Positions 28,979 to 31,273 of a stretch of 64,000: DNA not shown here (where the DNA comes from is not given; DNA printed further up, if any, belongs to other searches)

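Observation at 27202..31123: Tandem duplicated TMTC/PMT-like GT-C transferases, one per pilin paralog?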

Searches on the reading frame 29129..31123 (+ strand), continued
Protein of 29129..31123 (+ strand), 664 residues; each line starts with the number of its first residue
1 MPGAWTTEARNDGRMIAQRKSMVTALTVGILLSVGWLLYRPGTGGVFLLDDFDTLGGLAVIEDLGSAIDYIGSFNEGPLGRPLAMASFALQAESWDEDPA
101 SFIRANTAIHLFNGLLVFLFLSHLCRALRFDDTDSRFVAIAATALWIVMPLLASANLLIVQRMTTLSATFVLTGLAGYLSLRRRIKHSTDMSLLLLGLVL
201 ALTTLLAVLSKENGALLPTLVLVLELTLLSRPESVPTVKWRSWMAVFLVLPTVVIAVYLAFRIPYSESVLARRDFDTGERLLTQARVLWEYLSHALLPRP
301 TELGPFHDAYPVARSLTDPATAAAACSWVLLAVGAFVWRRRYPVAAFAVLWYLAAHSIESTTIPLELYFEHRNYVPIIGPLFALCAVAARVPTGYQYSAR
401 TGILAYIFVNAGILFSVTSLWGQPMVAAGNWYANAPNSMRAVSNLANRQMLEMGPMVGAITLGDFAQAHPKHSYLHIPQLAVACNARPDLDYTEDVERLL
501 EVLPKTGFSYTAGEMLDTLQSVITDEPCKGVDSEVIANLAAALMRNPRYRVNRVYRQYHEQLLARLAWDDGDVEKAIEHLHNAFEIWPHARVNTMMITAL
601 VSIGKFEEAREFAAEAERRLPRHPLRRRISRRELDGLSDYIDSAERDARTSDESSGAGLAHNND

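Call 34: search_protein_families(library=pfam, alignment_id=A1, max_evalue=10)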
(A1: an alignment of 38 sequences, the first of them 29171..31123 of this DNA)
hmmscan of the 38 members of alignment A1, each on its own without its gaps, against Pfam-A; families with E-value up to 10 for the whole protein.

A. member 1, window:29171-31123:+ (650 aa): 8 families
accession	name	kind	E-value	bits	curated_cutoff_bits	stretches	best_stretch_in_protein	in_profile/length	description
PF14559.12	TPR_19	-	4.1e-05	24.3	25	1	553-610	1-59/68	Tetratricopeptide repeat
PF13428.12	TPR_14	-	0.00039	21.3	23.5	2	548-576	6-34/44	Tetratricopeptide repeat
PF13432.12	TPR_16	-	0.00048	21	32.7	1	549-608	3-63/65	Tetratricopeptide repeat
PF13424.12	TPR_12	-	0.0014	19.2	30.1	1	549-605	9-74/77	Tetratricopeptide repeat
PF07719.23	TPR_2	-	0.014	15.9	27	1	548-571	6-29/34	Tetratricopeptide repeat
PF25064.1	ARM_TT21_5th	-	0.026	15.2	27.8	1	548-611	6-70/117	TT21 fifth ARM repeats domain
PF11846.14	Wzy_C_2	-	0.028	14.8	28.5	1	536-603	104-173/191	Virulence factor membrane-bound polymerase, C-terminal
PF04549.19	CD47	-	0.15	12.7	25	1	97-152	4-60/147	CD47 transmembrane region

B. families by the number of members that match (of 38 scanned): 53 families (the first 25 are shown)
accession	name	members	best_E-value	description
PF13428.12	TPR_14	30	2.5e-06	Tetratricopeptide repeat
PF14559.12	TPR_19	29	6.7e-07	Tetratricopeptide repeat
PF09976.15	TPR_21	13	0.0031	Tetratricopeptide repeat-like domain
PF07719.23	TPR_2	12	4.9e-05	Tetratricopeptide repeat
PF13432.12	TPR_16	12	7e-05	Tetratricopeptide repeat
PF13424.12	TPR_12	11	0.0014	Tetratricopeptide repeat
PF13429.12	TPR_15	7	0.0005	Tetratricopeptide repeat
PF11846.14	Wzy_C_2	4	0.028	Virulence factor membrane-bound polymerase, C-terminal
PF13181.12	TPR_8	4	0.064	Tetratricopeptide repeat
PF24202.1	DUF7427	4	0.075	Family of unknown function (DUF7427)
PF13174.12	TPR_6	3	0.0072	Tetratricopeptide repeat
PF14166.11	YueH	3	0.039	YueH-like protein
PF07721.20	TPR_4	3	0.075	Tetratricopeptide repeat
PF25058.1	ARM_TT21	3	0.16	Tetratricopeptide repeat protein 21 ARM repeat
PF25064.1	ARM_TT21_5th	2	0.017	TT21 fifth ARM repeats domain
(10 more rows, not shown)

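Call 48: find_encoding_contigs(protein=P0004, flank=10000, max_places=2)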
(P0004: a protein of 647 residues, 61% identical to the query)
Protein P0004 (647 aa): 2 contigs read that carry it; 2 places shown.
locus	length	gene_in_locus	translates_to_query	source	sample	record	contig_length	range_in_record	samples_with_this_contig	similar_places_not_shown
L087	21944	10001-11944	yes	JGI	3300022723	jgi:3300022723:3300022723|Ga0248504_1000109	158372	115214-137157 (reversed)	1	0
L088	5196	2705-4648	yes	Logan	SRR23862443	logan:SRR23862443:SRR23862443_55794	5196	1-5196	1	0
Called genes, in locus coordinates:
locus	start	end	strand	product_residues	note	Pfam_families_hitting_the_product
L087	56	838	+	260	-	PF13174:TPR_6 (faint), PF13512:TPR_18, PF13525:YfiO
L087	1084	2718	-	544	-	PF00795:CN_hydrolase, PF02540:NAD_synthase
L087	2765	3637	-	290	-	PF02629:CoA_binding, PF13380:CoA_binding_2 (faint), PF13607:Succ_CoA_lig, PF00549:Ligase_CoA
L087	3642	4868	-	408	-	PF08442:ATP-grasp_2, PF13549:ATP-grasp_5, PF24948:Citrate_synth_N, PF00549:Ligase_CoA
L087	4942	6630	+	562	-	PF25323:6TM_PilS, PF00512:HisKA, PF02518:HATPase_c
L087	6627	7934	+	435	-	PF00072:Response_reg, PF00158:Sigma54_activat, PF14532:Sigma54_activ_2, PF25601:AAA_lid_14, PF02954:HTH_8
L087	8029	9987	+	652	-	-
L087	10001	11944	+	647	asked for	-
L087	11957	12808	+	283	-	PF00535:Glycos_transf_2, PF10111:Glyco_tranf_2_2 (weak), PF13641:Glyco_tranf_2_3 (weak)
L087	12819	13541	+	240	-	PF13489:Methyltransf_23, PF08241:Methyltransf_11, PF08242:Methyltransf_12 (weak), PF13649:Methyltransf_25 (weak), PF13847:Methyltransf_31 (weak)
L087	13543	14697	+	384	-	PF00534:Glycos_transf_1, PF13692:Glyco_trans_1_4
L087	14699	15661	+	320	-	PF03706:LPG_synthase_TM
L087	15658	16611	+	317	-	PF00685:Sulfotransfer_1, PF13469:Sulfotransfer_3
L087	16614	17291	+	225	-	PF13489:Methyltransf_23 (weak), PF05401:NodS (weak), PF13847:Methyltransf_31 (faint), PF08241:Methyltransf_11, PF08242:Methyltransf_12, PF13649:Methyltransf_25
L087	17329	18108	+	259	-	PF05175:MTS (weak), PF13489:Methyltransf_23, PF01209:Ubie_methyltran, PF06325:PrmA (weak), PF13847:Methyltransf_31, PF08241:Methyltransf_11, PF08242:Methyltransf_12, PF13649:Methyltransf_25, +1 more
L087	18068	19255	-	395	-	PF00155:Aminotran_1_2 (weak), PF01041:DegT_DnrJ_EryC1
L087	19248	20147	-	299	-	PF00483:NTP_transferase, PF12804:NTP_transf_3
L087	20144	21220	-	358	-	PF01073:3Beta_HSD, PF01370:Epimerase, PF02719:Polysacc_synt_2, PF04321:RmlD_sub_bind, PF16363:GDP_Man_Dehyd, PF07993:NAD_binding_4 (weak)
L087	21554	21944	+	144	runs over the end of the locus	PF07963:N_methyl, PF00114:Pilin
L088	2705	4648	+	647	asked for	-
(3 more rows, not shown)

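Call 49: find_encoding_contigs(protein=P0003, flank=10000, max_places=2)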
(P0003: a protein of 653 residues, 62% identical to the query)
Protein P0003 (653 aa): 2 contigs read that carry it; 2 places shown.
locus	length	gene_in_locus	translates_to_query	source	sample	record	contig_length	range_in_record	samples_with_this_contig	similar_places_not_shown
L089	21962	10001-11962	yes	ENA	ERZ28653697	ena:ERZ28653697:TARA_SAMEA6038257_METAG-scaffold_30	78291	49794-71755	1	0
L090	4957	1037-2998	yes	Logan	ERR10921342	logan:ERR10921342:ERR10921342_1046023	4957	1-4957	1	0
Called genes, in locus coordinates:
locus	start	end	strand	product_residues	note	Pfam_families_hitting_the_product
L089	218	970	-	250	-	PF02578:Cu-oxidase_4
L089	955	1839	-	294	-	PF00849:PseudoU_synth_2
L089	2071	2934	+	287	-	PF13174:TPR_6 (faint), PF13512:TPR_18, PF13525:YfiO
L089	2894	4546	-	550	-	PF00795:CN_hydrolase, PF02540:NAD_synthase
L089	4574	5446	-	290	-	PF02629:CoA_binding, PF13607:Succ_CoA_lig, PF00549:Ligase_CoA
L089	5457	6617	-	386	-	PF08442:ATP-grasp_2, PF13549:ATP-grasp_5, PF24948:Citrate_synth_N, PF00549:Ligase_CoA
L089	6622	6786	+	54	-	-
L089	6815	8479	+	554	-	PF25323:6TM_PilS, PF00512:HisKA, PF02518:HATPase_c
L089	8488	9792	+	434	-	PF00072:Response_reg, PF00158:Sigma54_activat, PF14532:Sigma54_activ_2, PF07728:AAA_5 (faint), PF25601:AAA_lid_14, PF02954:HTH_8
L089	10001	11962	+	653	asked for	-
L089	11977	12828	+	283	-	PF00535:Glycos_transf_2, PF13641:Glyco_tranf_2_3 (weak)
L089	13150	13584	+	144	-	PF07963:N_methyl, PF00114:Pilin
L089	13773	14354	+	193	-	PF07963:N_methyl, PF00114:Pilin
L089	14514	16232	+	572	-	PF05157:MshEN, PF00437:T2SSE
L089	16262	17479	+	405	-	PF28597:T2SSF_N, PF00482:T2SSF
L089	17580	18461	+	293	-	PF06750:A24_N_bact, PF01478:Peptidase_A24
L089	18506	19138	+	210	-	PF01121:CoaE, PF13671:AAA_33 (weak)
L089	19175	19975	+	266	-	PF07072:ZapD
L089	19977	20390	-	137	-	PF00293:NUDIX, PF14815:NUDIX_4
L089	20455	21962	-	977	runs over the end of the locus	PF07517:SecA_DEAD, PF00270:DEAD (weak), PF05198:IF3_N, PF01043:SecA_PP_bind, PF21090:P-loop_SecA, PF07516:SecA_SW, PF02810:SEC-C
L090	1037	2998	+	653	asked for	-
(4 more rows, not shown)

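Call 55: find_encoding_contigs(protein=P0063, flank=10000, max_places=1)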
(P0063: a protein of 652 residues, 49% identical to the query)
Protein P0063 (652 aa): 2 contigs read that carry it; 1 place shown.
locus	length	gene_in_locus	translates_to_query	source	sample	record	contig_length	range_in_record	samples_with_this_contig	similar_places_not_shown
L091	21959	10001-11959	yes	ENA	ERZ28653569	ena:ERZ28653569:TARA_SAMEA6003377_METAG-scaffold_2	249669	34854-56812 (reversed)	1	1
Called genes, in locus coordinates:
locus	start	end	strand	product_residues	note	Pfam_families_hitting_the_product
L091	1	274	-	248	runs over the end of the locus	PF02578:Cu-oxidase_4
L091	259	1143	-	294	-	PF00849:PseudoU_synth_2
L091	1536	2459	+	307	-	PF13174:TPR_6 (faint), PF13512:TPR_18, PF13525:YfiO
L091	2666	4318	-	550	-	PF00795:CN_hydrolase, PF02540:NAD_synthase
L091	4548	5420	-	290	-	PF02629:CoA_binding, PF13607:Succ_CoA_lig, PF00549:Ligase_CoA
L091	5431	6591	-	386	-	PF08442:ATP-grasp_2, PF13549:ATP-grasp_5, PF24948:Citrate_synth_N, PF00549:Ligase_CoA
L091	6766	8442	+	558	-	PF25323:6TM_PilS, PF00512:HisKA, PF02518:HATPase_c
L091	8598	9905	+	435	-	PF00072:Response_reg, PF00158:Sigma54_activat, PF14532:Sigma54_activ_2, PF07728:AAA_5 (faint), PF25601:AAA_lid_14, PF02954:HTH_8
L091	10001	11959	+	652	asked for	-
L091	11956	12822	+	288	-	PF13641:Glyco_tranf_2_3 (weak), PF00535:Glycos_transf_2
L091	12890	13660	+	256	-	PF00483:NTP_transferase, PF12804:NTP_transf_3 (weak)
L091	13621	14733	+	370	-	PF01073:3Beta_HSD (weak), PF01370:Epimerase, PF04321:RmlD_sub_bind (faint), PF16363:GDP_Man_Dehyd, PF02719:Polysacc_synt_2, PF07993:NAD_binding_4 (weak)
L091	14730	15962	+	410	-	PF08421:Methyltransf_13, PF13489:Methyltransf_23, PF08241:Methyltransf_11, PF08242:Methyltransf_12, PF13649:Methyltransf_25 (weak), PF08484:Methyltransf_14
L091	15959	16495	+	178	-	PF00908:dTDP_sugar_isom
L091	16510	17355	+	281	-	PF05721:PhyH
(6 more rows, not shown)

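Call 56: find_encoding_contigs(protein=P0081, flank=10000, max_places=1)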
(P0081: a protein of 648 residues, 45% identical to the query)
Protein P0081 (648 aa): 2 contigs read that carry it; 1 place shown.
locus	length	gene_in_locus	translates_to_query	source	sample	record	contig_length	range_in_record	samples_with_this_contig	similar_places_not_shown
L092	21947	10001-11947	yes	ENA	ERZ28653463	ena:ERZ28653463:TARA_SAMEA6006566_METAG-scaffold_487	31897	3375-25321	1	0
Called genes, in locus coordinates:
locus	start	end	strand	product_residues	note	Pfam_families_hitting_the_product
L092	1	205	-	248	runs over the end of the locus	PF02578:Cu-oxidase_4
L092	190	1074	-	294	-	PF00849:PseudoU_synth_2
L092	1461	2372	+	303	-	PF13174:TPR_6 (faint), PF13512:TPR_18, PF13525:YfiO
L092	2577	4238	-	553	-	PF00795:CN_hydrolase, PF02540:NAD_synthase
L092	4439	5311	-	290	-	PF02629:CoA_binding, PF13607:Succ_CoA_lig, PF00549:Ligase_CoA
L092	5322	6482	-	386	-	PF08442:ATP-grasp_2, PF13549:ATP-grasp_5, PF24948:Citrate_synth_N, PF00549:Ligase_CoA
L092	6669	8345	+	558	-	PF25323:6TM_PilS, PF00512:HisKA, PF02518:HATPase_c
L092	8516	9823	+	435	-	PF00072:Response_reg, PF00158:Sigma54_activat, PF14532:Sigma54_activ_2, PF25601:AAA_lid_14, PF02954:HTH_8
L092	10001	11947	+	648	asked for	-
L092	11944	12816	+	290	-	PF13641:Glyco_tranf_2_3 (weak), PF00535:Glycos_transf_2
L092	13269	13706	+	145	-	PF07963:N_methyl, PF00114:Pilin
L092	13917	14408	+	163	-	PF07963:N_methyl, PF00114:Pilin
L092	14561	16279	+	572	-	PF05157:MshEN, PF00437:T2SSE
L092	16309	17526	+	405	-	PF28597:T2SSF_N, PF00482:T2SSF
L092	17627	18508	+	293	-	PF06750:A24_N_bact, PF01478:Peptidase_A24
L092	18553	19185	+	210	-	PF01121:CoaE, PF13671:AAA_33 (weak)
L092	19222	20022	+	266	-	PF07072:ZapD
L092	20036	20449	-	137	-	PF00293:NUDIX, PF14815:NUDIX_4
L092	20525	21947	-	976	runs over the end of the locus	PF07517:SecA_DEAD, PF00270:DEAD (weak), PF05198:IF3_N, PF01043:SecA_PP_bind, PF21090:P-loop_SecA, PF07516:SecA_SW, PF02810:SEC-C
